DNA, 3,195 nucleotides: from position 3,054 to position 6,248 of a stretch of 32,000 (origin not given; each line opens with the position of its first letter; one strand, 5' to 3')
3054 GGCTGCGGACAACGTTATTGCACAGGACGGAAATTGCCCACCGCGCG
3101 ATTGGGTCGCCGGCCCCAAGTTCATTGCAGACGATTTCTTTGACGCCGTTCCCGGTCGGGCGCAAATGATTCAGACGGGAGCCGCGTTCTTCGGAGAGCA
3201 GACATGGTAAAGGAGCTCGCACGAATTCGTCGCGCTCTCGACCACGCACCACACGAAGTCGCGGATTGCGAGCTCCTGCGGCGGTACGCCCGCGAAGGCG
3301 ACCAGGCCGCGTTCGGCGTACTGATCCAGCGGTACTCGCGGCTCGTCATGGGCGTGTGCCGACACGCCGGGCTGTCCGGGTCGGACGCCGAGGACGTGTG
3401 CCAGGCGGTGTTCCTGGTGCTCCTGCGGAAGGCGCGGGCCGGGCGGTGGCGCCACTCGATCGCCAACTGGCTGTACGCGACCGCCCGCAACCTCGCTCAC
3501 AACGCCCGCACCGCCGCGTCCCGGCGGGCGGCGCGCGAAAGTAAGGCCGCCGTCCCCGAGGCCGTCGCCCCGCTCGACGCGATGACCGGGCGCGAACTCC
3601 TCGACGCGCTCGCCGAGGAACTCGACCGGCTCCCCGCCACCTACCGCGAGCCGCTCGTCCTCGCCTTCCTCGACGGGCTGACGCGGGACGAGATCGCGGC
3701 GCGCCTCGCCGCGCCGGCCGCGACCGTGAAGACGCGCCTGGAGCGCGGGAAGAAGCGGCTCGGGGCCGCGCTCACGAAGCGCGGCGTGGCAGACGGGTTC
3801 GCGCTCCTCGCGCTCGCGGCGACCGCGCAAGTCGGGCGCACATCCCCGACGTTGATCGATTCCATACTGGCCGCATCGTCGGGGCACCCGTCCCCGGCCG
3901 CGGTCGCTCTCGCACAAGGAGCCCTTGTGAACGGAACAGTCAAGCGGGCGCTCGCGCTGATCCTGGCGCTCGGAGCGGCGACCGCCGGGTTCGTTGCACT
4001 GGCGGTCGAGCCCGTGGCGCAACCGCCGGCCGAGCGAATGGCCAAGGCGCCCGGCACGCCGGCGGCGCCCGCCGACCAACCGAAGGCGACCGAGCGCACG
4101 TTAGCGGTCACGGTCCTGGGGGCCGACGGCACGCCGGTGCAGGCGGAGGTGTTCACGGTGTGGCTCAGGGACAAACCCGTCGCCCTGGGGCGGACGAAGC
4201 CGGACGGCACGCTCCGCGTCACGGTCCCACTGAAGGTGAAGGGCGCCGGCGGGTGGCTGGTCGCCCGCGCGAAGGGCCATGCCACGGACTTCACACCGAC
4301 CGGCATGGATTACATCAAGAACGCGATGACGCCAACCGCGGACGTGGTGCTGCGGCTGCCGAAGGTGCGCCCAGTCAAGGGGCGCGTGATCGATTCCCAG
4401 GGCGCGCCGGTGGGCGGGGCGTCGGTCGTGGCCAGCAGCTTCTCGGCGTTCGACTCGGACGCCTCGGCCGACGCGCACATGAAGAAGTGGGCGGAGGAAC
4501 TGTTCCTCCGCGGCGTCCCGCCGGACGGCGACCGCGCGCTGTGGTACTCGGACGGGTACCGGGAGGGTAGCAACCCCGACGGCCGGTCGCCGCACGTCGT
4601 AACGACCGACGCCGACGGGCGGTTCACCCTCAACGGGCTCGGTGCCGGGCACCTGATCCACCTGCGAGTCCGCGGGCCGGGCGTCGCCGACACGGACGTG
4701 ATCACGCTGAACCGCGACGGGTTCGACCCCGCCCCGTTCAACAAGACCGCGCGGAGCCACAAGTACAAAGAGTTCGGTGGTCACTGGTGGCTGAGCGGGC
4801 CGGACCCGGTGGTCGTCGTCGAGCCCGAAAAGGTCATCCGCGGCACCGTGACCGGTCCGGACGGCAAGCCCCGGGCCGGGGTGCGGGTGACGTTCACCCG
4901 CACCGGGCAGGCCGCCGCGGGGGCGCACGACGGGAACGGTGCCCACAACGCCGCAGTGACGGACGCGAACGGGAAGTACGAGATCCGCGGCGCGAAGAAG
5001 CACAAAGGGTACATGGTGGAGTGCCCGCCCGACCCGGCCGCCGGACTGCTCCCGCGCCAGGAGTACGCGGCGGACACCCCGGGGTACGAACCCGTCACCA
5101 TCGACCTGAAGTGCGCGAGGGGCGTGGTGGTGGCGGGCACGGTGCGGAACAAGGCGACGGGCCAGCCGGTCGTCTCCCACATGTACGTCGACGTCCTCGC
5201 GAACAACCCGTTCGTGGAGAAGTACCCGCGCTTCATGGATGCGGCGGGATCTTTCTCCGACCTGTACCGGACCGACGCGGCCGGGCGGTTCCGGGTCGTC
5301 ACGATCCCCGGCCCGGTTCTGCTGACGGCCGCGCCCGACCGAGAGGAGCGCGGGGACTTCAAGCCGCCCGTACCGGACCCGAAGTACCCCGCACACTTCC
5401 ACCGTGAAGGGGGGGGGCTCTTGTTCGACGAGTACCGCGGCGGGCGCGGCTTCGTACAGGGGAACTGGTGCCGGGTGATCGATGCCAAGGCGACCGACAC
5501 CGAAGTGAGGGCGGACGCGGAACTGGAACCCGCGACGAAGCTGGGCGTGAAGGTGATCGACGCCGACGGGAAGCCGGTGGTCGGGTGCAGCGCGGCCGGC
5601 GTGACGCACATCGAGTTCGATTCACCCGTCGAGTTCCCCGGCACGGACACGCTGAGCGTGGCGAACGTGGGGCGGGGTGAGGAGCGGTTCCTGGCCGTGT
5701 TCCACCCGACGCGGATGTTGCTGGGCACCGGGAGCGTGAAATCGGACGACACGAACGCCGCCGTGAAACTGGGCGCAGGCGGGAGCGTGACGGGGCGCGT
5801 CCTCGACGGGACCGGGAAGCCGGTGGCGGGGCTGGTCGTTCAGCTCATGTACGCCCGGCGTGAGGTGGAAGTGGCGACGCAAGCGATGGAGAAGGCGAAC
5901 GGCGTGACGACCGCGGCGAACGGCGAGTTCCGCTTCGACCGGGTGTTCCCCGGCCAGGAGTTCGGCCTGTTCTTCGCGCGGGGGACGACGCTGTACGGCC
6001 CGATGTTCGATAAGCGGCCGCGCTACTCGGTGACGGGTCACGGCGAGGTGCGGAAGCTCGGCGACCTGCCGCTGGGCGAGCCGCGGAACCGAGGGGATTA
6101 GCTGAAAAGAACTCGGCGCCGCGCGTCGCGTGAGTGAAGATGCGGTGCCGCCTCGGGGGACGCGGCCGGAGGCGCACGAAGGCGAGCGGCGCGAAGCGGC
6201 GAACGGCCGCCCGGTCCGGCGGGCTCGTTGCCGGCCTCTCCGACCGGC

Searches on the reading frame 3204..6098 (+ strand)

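Call 94: search_protein_families(library=pfam, proteins=[window:3204-6098:+], max_evalue=0.0001)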
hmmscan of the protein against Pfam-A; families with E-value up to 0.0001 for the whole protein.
window:3204-6098:+ (965 aa): 9 families
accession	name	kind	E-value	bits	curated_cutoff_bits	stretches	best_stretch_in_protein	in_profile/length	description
PF13620.12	CarboxypepD_reg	-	1.9e-22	79.8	32.3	2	861-918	1-49/82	Carboxypeptidase regulatory-like domain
PF08281.18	Sigma70_r4_2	-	3.7e-13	49.4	25.7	1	134-186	2-54/54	Sigma-70, region 4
PF04542.20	Sigma70_r2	-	8.8e-11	41.9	24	1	40-107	1-70/71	Sigma-70 region 2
PF20598.4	DUF6795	-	3.1e-07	31.1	27.4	0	862-915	1-47/103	Domain of unknown function (DUF6795)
PF00775.27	Dioxygenase_C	-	1.5e-06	28.2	27.3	0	857-917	27-94/182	Dioxygenase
PF13715.12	CarbopepD_reg_2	-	4.4e-06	27.1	32.2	0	579-600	23-44/88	CarboxypepD_reg-like domain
PF04545.22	Sigma70_r4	-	8.7e-06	25.6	24.1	1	140-186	2-48/50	Sigma-70, region 4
PF10670.15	DUF4198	-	2.7e-05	24.8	34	0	855-917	142-199/209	Domain of unknown function (DUF4198)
PF02369.22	Big_1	-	8.2e-05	23.1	34.9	0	545-595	21-65/93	Bacterial Ig-like domain (group 1)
